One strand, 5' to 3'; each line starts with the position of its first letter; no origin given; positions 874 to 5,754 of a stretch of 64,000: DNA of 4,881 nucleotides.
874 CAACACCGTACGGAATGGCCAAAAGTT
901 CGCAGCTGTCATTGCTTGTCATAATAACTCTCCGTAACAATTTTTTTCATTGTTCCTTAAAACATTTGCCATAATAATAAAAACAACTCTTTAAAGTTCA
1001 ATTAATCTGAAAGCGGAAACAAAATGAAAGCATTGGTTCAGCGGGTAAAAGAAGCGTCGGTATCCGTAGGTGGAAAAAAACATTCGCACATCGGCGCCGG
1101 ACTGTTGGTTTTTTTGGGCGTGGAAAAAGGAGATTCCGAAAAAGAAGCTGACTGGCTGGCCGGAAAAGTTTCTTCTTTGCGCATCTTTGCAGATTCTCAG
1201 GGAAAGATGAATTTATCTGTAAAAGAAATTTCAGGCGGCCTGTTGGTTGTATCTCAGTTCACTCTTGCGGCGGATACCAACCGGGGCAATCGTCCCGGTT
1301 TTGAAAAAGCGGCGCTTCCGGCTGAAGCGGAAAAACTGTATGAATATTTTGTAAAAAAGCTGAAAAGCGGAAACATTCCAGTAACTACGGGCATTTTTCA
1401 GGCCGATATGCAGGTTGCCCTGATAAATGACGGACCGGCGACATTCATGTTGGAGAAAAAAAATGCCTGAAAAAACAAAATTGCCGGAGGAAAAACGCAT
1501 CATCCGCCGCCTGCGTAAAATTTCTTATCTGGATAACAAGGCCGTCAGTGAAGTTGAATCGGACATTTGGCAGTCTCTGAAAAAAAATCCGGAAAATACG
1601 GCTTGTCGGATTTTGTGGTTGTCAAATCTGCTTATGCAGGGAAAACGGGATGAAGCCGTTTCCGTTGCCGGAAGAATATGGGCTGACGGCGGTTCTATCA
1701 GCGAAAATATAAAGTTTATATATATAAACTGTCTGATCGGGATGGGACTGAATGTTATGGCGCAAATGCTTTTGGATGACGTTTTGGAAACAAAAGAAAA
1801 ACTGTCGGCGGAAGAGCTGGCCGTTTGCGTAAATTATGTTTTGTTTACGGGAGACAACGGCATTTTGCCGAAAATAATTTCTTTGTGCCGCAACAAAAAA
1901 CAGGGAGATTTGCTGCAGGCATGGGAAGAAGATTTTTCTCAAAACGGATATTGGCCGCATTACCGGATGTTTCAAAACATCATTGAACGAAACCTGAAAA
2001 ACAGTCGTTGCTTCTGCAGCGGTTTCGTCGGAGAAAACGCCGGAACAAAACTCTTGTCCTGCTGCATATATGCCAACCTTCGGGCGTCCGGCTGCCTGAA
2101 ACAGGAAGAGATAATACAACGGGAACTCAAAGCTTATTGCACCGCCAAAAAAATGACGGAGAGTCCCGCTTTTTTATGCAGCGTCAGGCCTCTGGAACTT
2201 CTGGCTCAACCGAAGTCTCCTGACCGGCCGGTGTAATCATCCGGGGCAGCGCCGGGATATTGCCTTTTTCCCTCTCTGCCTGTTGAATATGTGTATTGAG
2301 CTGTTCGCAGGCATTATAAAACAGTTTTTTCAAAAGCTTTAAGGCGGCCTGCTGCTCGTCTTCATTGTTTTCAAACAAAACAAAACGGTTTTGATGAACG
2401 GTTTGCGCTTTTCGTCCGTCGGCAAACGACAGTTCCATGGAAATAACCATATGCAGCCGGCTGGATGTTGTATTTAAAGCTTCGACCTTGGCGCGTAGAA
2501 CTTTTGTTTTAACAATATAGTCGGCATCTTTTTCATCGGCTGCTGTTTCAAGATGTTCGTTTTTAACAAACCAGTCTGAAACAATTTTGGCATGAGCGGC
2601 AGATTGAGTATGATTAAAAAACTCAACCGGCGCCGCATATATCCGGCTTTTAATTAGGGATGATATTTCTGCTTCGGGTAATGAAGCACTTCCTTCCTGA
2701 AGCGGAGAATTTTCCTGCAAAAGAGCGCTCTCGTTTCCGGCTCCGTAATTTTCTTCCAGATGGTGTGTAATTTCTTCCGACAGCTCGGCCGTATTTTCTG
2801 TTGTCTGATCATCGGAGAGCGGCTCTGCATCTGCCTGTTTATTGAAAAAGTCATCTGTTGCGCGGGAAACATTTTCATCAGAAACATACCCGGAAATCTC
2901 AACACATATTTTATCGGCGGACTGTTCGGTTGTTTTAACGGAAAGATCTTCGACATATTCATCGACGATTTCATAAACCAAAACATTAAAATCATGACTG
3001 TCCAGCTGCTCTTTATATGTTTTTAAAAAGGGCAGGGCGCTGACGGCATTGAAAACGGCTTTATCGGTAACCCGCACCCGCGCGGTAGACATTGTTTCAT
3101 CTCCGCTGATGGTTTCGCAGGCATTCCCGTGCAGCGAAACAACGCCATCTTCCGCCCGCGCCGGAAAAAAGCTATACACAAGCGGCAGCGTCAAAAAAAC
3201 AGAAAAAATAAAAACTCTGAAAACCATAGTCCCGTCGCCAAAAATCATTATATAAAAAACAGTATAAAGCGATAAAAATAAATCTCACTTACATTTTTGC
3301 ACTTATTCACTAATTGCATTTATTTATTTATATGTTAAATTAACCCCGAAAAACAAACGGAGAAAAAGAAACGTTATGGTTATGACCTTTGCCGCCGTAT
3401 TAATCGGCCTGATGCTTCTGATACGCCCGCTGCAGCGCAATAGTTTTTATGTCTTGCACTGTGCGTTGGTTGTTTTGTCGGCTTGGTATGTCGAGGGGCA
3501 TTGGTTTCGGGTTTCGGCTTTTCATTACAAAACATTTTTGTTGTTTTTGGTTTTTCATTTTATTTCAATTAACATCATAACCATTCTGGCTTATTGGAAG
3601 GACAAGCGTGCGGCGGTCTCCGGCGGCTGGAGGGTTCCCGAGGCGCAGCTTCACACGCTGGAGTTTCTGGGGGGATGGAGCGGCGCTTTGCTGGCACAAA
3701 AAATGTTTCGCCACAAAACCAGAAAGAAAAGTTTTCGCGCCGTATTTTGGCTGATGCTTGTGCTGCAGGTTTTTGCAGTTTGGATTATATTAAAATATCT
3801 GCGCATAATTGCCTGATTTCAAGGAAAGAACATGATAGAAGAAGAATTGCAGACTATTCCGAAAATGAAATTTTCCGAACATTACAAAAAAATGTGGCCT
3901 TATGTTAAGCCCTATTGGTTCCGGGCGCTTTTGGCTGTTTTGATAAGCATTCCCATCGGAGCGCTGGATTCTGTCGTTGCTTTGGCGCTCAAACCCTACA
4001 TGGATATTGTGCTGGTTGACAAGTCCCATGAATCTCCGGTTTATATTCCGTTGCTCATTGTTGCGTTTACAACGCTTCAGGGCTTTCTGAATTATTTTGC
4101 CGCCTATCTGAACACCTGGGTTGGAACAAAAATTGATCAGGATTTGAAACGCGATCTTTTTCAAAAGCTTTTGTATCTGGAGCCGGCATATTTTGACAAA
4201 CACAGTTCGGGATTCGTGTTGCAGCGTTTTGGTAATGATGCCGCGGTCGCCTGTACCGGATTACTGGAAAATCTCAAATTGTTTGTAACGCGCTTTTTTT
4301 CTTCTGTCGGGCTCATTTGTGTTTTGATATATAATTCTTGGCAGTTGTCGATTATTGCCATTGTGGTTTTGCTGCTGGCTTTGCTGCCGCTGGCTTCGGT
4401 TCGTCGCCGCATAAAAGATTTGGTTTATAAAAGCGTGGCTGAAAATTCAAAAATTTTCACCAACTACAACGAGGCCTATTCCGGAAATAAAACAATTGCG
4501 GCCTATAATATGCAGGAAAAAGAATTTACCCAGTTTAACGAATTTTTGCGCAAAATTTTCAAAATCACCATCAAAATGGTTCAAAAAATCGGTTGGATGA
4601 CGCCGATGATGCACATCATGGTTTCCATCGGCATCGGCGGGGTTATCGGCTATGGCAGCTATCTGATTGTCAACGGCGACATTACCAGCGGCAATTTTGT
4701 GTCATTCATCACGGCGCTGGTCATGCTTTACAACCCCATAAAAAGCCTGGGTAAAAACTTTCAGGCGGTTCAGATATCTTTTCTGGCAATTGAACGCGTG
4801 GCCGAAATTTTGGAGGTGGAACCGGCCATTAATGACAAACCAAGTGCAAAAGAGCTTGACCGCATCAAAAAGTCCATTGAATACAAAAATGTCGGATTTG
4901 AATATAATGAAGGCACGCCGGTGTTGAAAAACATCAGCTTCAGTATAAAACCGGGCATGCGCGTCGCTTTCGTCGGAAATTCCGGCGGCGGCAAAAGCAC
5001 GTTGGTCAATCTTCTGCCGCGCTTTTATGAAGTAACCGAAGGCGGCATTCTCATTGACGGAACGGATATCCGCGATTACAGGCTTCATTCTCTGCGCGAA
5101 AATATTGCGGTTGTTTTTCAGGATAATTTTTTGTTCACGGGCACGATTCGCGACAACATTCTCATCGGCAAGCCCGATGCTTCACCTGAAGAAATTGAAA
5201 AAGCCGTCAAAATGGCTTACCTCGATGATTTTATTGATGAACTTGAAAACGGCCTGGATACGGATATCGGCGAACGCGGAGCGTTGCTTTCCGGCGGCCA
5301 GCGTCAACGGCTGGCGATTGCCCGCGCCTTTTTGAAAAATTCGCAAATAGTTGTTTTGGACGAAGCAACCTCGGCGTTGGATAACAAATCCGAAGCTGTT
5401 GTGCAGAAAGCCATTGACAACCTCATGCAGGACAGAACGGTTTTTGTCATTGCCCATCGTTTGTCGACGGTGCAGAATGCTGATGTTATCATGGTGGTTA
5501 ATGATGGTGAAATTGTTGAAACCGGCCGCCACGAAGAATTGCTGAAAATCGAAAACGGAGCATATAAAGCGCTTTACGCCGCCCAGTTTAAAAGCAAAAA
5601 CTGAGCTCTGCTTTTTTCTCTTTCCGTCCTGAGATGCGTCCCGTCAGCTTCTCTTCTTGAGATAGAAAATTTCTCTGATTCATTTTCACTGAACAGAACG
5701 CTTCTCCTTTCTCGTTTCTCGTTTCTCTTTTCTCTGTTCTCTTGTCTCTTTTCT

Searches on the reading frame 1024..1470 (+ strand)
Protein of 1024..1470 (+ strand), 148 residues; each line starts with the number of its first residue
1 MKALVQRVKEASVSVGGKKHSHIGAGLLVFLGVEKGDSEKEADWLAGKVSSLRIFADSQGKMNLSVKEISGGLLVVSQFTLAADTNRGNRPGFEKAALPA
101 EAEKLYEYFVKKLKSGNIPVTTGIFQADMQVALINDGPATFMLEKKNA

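Call 76: find_encoding_contigs(protein=window:1024-1470:+, flank=10000, max_places=2)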
Protein window:1024-1470:+ (148 aa): 2 contigs read that carry it; 1 place shown.
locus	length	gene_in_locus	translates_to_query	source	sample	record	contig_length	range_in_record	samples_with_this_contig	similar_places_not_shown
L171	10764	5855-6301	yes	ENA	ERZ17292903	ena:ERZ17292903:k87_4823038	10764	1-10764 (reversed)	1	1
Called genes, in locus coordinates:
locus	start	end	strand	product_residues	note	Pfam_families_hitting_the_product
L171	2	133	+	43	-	?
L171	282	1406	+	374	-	PF01702:TGT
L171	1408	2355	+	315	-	PF03641:Lysine_decarbox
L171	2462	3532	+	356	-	-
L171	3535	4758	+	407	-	PF07670:Gate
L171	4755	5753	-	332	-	PF01544:CorA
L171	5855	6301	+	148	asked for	PF02580:Tyr_Deacylase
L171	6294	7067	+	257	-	-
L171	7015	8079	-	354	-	-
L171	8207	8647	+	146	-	PF06961:DUF1294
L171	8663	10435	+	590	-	PF00664:ABC_membrane, PF02463:SMC_N, PF00005:ABC_tran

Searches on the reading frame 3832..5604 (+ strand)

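Call 51: search_protein_families(library=pfam, proteins=[window:3832-5604:+], max_evalue=0.001)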
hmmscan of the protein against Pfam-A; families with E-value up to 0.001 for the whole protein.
window:3832-5604:+ (590 aa): 4 families
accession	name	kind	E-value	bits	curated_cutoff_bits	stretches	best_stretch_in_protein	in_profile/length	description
PF00664.28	ABC_membrane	-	7.1e-42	144.4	28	1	34-302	3-273/274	ABC transporter transmembrane region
PF00005.33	ABC_tran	-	2.2e-33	116.2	25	1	365-514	1-137/137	ABC transporter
PF02463.25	SMC_N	-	1e-08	35.3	40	1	214-556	102-211/220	RecF/RecN/SMC N terminal domain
PF03193.22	RsgA_GTPase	-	0.0002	21.7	30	1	335-396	68-127/174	RsgA GTPase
